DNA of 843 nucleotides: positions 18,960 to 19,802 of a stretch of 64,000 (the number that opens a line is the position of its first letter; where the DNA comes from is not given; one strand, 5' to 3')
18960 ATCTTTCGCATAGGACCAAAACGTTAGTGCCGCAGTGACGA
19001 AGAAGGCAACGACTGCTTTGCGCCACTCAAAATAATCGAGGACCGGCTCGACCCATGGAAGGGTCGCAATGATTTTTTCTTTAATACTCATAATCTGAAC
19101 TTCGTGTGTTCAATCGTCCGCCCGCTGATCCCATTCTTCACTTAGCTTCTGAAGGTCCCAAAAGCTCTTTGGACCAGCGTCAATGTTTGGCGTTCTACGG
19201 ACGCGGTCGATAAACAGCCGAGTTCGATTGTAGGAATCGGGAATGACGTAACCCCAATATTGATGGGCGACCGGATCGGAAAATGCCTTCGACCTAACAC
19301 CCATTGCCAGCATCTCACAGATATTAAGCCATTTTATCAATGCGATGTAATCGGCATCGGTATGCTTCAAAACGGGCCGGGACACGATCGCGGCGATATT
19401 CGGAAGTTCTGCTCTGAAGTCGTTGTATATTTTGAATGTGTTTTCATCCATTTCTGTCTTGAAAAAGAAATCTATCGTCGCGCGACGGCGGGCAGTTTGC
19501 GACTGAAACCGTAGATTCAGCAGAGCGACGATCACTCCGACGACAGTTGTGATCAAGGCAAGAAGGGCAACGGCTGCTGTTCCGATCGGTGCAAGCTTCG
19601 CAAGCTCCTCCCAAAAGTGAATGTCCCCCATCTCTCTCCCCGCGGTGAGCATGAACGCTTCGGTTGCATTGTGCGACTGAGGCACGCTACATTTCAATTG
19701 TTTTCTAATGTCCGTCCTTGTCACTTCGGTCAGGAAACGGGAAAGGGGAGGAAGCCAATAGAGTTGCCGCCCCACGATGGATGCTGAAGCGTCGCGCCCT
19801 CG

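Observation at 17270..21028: Low-GC four-gene island encoding only membrane-anchored orphan proteins: candidate undescribed membrane-acting exclusion/defence-like module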

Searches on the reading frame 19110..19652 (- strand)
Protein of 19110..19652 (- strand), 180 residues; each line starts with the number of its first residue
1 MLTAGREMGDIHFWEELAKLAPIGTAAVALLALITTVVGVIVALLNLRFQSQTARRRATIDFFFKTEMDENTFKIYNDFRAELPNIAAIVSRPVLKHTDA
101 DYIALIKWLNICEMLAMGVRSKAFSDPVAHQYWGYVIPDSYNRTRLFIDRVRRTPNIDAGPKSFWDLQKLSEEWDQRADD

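Call 3: search_protein_families(library=pfam, proteins=[window:19110-19652:-], max_evalue=1)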
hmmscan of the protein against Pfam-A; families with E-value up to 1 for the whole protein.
window:19110-19652:- (180 aa): 3 families
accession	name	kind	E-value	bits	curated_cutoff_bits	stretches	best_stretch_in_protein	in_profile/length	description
PF15956.11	DUF4760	-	2e-17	64.1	25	1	34-174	2-141/141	Domain of unknown function (DUF4760)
PF01618.21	MotA_ExbB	-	0.14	12.3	22.9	1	31-53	92-114/127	MotA/TolQ/ExbB proton channel family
PF04971.17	Phage_holin_2_1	-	0.18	12.2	26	1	8-58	13-63/64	Bacteriophage P21 holin S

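Call 4: search_protein_families(library=padloc, proteins=[window:19110-19652:-], max_evalue=1)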
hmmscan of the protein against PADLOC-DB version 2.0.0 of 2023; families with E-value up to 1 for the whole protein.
window:19110-19652:- (180 aa): 0 families

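Call 5: search_protein_families(library=phrogs, proteins=[window:19110-19652:-], max_evalue=1)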
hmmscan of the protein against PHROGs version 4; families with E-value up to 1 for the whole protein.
window:19110-19652:- (180 aa): 2 families
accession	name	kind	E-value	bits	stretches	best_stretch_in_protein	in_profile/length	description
phrog_2284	-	unknown function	5.5e-11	43.7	1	30-176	11-163/169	-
phrog_4237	-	lysis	0.28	12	1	26-59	35-68/93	holin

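Call 6: search_protein_families(library=ncbifam, proteins=[window:19110-19652:-], max_evalue=1)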
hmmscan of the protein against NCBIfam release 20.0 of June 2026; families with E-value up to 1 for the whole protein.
window:19110-19652:- (180 aa): 1 family
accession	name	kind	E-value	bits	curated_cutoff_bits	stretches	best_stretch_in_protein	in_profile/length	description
NF008672.1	PRK11677.1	equivalog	0.029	14.3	150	1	31-104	5-72/133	Z-ring associated protein ZapG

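Call 27: find_related_loci(query=window:19110-19652:-, collection=viral_contigs, flank=6000)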
Query window:19110-19652:- (180 aa) in viral_contigs; peptide patterns used: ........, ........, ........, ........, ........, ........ (x = any residue, [..] = any of these).
7 stretches matched a pattern, but none encodes a relative of the query by tblastn (E <= 1e-3).

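Call 57: search_protein_representatives(protein=window:19110-19652:-)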
Query: 180 residues. Proteins with E-value up to 0.001 (for the whole library): 236; up to 1e-10: 92; up to 1e-30: 4. The best 150 are listed.
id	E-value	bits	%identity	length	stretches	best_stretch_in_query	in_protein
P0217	3.4e-56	206.3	81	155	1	8-135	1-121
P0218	4.7e-44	166.7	55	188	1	14-175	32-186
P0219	8.9e-44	165.8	49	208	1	13-178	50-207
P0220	8.7e-32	126.8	45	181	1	10-177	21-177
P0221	4.4e-29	118.0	44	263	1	9-177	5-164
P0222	2.8e-28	115.3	42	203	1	16-178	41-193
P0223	5.9e-27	111.0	41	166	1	10-175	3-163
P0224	4.2e-26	108.3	36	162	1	21-178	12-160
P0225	6.3e-26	107.7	45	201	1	9-156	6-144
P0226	2.1e-25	106.0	41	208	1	14-174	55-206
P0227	2.2e-24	102.7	41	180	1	47-177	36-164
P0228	4.0e-24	101.8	43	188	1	51-178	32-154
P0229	1.1e-22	97.1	42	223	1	53-177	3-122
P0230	1.4e-22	96.8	40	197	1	36-156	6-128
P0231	1.5e-22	96.7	35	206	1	4-177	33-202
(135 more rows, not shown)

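Call 62: search_solved_structures(query=A4, max_evalue=1)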
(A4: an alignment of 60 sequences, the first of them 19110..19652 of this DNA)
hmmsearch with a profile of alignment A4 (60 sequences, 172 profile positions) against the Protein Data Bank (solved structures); distinct sequences matched with E-value up to 1: 0.

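Call 63: search_dna_similar(query=window:19110-19652:-, collection=phages, mode=protein, max_evalue=0.001, max_rows=25)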
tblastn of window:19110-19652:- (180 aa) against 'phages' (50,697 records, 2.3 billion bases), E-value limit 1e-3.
No match.

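Call 64: search_dna_similar(query=window:19110-19652:-, collection=plasmids, mode=protein, max_evalue=0.001, max_rows=25)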
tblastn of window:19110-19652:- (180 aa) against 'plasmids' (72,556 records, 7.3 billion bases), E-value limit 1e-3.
Records with a match: 5; places in all: 5; records where one place covers at least 80% of the query: 0.
Best place of each record, by identity: <60% 5.
By first word of the organism name: Bradyrhizobium 5.
By predicted mobility (MOB-suite, as given by PLSDB): non-mobilizable 4; mobilizable 1.
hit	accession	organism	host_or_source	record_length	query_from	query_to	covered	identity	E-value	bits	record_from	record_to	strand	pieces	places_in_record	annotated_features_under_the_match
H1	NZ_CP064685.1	Bradyrhizobium sp. CW1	Acmispon strigosus,cell culture,bulk ...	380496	46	179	74%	29.5%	8e-9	61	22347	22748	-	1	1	DUF4760 domain-containing protein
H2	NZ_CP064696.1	Bradyrhizobium sp. 184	Acmispon strigosus,cell culture,root ...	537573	46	179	74%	29.5%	8e-9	61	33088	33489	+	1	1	DUF4760 domain-containing protein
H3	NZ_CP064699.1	Bradyrhizobium sp. 183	Acmispon strigosus,cell culture,root ...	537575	46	179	74%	29.5%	8e-9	61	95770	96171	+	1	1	DUF4760 domain-containing protein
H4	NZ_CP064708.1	Bradyrhizobium sp. 131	Acmispon strigosus,cell culture,root ...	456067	46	179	74%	29.5%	1e-8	61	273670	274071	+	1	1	DUF4760 domain-containing protein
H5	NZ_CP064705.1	Bradyrhizobium sp. 155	Acmispon strigosus,cell culture,root ...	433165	54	179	58%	37.1%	5e-6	74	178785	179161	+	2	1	none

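Call 65: get_annotated_region(hit=H1, flank=7000)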
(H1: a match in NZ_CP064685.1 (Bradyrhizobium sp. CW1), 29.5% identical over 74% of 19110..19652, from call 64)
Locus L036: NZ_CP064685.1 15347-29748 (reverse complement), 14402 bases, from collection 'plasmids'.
description: Bradyrhizobium sp. CW1 plasmid pCW1_1, complete sequence
organism: Bradyrhizobium sp. CW1 (NCBI taxid 2782686)
taxonomy: Bacteria; Pseudomonadota; Alphaproteobacteria; Hyphomicrobiales; Nitrobacteraceae; Bradyrhizobium; Bradyrhizobium sp. CW1
host: -; source: Acmispon strigosus,cell culture,bulk soil; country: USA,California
typing (MOB-suite, as given by PLSDB): mobilizable; relaxase MOBP
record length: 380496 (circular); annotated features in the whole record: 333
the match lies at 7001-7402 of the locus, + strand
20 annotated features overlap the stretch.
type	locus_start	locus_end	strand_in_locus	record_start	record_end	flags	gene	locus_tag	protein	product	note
CDS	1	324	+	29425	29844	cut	-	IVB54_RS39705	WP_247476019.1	adenylate/guanylate cyclase domain-containing protein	GO:0009190 - cyclic nucleotide biosynthetic process [Evidence IEA]; GO:0035556 - intracellular signal transduction ...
CDS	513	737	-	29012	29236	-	-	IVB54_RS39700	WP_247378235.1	hypothetical protein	-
CDS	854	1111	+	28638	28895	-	-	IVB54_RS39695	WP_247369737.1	hypothetical protein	-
CDS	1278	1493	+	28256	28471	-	-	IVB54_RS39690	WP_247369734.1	hypothetical protein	-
CDS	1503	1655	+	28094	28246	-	-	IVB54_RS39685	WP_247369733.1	hypothetical protein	-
CDS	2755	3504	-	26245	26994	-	-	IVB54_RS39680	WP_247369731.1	outer membrane beta-barrel protein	-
CDS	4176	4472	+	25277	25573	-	-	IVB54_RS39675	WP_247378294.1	hypothetical protein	-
CDS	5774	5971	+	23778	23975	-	-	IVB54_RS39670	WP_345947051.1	hypothetical protein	-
CDS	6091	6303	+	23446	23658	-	-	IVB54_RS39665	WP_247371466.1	hypothetical protein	-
CDS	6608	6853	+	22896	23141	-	-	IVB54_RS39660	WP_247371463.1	hypothetical protein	-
CDS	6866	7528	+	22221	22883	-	-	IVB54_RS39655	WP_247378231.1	DUF4760 domain-containing protein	-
CDS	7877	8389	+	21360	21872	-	-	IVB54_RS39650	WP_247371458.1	septal ring lytic transglycosylase RlpA family protein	-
CDS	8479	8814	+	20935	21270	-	-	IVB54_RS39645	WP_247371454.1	hypothetical protein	-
CDS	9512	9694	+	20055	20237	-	-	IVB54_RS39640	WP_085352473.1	DUF3606 domain-containing protein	-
CDS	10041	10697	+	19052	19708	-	-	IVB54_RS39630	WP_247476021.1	hypothetical protein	-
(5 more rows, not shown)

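Call 66: get_annotated_region(hit=H4, flank=7000)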
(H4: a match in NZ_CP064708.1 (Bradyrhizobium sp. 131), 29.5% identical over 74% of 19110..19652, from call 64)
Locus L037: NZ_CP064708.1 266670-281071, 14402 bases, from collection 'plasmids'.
description: Bradyrhizobium sp. 131 plasmid p131_1, complete sequence
organism: Bradyrhizobium sp. 131 (NCBI taxid 2782609)
taxonomy: Bacteria; Pseudomonadota; Alphaproteobacteria; Hyphomicrobiales; Nitrobacteraceae; Bradyrhizobium; Bradyrhizobium sp. 131
host: -; source: Acmispon strigosus,cell culture,root nodule; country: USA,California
typing (MOB-suite, as given by PLSDB): non-mobilizable
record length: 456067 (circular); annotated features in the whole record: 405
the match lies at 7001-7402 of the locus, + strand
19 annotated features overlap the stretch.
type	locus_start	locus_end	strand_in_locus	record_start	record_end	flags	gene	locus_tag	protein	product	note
CDS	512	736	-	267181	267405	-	-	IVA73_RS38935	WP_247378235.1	hypothetical protein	-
CDS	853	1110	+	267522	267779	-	-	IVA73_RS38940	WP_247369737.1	hypothetical protein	-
CDS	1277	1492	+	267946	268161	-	-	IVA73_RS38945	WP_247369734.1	hypothetical protein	-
CDS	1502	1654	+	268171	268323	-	-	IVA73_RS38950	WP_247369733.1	hypothetical protein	-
CDS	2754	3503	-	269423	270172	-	-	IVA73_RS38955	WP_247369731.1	outer membrane beta-barrel protein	-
CDS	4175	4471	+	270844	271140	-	-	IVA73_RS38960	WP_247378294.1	hypothetical protein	-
CDS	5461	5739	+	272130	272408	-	-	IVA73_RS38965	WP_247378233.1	hypothetical protein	-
CDS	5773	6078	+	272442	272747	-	-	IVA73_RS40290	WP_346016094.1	hypothetical protein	-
CDS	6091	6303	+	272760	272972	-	-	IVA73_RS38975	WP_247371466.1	hypothetical protein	-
CDS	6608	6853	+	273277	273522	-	-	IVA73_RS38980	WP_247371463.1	hypothetical protein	-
CDS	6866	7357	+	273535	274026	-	-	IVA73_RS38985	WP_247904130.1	DUF4760 domain-containing protein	-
CDS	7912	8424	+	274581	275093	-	-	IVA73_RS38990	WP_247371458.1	septal ring lytic transglycosylase RlpA family protein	-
CDS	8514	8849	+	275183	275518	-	-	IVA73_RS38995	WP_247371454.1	hypothetical protein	-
CDS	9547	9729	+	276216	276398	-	-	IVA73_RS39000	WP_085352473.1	DUF3606 domain-containing protein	-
CDS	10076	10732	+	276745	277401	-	-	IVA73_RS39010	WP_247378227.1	hypothetical protein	-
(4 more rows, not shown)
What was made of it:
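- The family also occurs on Bradyrhizobium plasmids (calls 64-66).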

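Call 71: find_related_loci(query=A4, collection=viral_contigs, flank=6000)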
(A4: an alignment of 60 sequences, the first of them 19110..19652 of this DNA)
Query A4 (180 aa) in viral_contigs; peptide patterns used: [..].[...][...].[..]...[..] (x = any residue, [..] = any of these).
31 stretches matched a pattern; 3 encode a relative of the query (tblastn E <= 1e-3); 3 distinct loci.
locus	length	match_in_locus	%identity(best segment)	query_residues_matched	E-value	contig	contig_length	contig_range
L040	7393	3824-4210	37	47-177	1e-25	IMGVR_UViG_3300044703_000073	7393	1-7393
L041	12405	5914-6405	32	9-179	1e-23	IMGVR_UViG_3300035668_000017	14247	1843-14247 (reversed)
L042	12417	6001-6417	25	34-174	7e-12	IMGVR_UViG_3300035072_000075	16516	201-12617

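Call 74: search_protein_families(library=pfam, proteins=[L040:1100-2422:-, L040:4576-6729:-], max_evalue=0.001)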
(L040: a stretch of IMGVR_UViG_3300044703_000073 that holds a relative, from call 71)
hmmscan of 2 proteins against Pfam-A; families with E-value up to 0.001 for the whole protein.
L040:1100-2422:- (440 aa): 0 families

L040:4576-6729:- (717 aa): 1 family
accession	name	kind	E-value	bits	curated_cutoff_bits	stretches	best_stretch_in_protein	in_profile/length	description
PF23899.1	SU10_portal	-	0.00017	20.6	30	1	330-533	313-507/593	Phage SU10 portal protein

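Call 75: search_protein_families(library=pfam, proteins=[L041:3171-4493:-, L041:6785-8965:-, L041:9225-10985:-, L042:6456-8150:+, L042:8394-9584:+, L042:10579-11973:+, L042:4238-5659:-, L042:2582-3748:+], max_evalue=0.001)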
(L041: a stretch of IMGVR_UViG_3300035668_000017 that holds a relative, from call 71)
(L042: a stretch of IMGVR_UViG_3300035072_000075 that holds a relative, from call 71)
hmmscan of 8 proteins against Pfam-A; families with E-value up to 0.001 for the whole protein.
L041:3171-4493:- (440 aa): 0 families

L041:6785-8965:- (726 aa): 0 families

L041:9225-10985:- (586 aa): 0 families

L042:6456-8150:+ (564 aa): 2 families
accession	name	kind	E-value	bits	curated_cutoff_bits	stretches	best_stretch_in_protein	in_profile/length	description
PF05876.18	GpA_ATPase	-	2.7e-74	250.4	25.6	1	25-271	4-247/247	Phage terminase large subunit gpA, ATPase domain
PF20454.4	GpA_nuclease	-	2e-56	191.8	22.5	1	282-526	2-259/294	Terminase large subunit gpA, endonuclease domain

L042:8394-9584:+ (396 aa): 0 families

L042:10579-11973:+ (464 aa): 1 family
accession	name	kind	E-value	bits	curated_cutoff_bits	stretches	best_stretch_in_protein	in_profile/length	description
PF05136.18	Phage_portal_2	-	5.2e-81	273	32.9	1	35-350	11-354/354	Phage portal protein, lambda family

L042:4238-5659:- (473 aa): 1 family
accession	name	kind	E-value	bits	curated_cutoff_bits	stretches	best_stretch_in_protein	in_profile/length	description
PF14517.12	Tachylectin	-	8.2e-12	45.8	29.8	0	47-151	85-165/230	Tachylectin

L042:2582-3748:+ (388 aa): 1 family
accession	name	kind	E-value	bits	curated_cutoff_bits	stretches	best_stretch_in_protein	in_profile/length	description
PF11149.13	DUF2924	-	2.4e-45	154.6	31.2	1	172-300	6-134/135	Protein of unknown function (DUF2924)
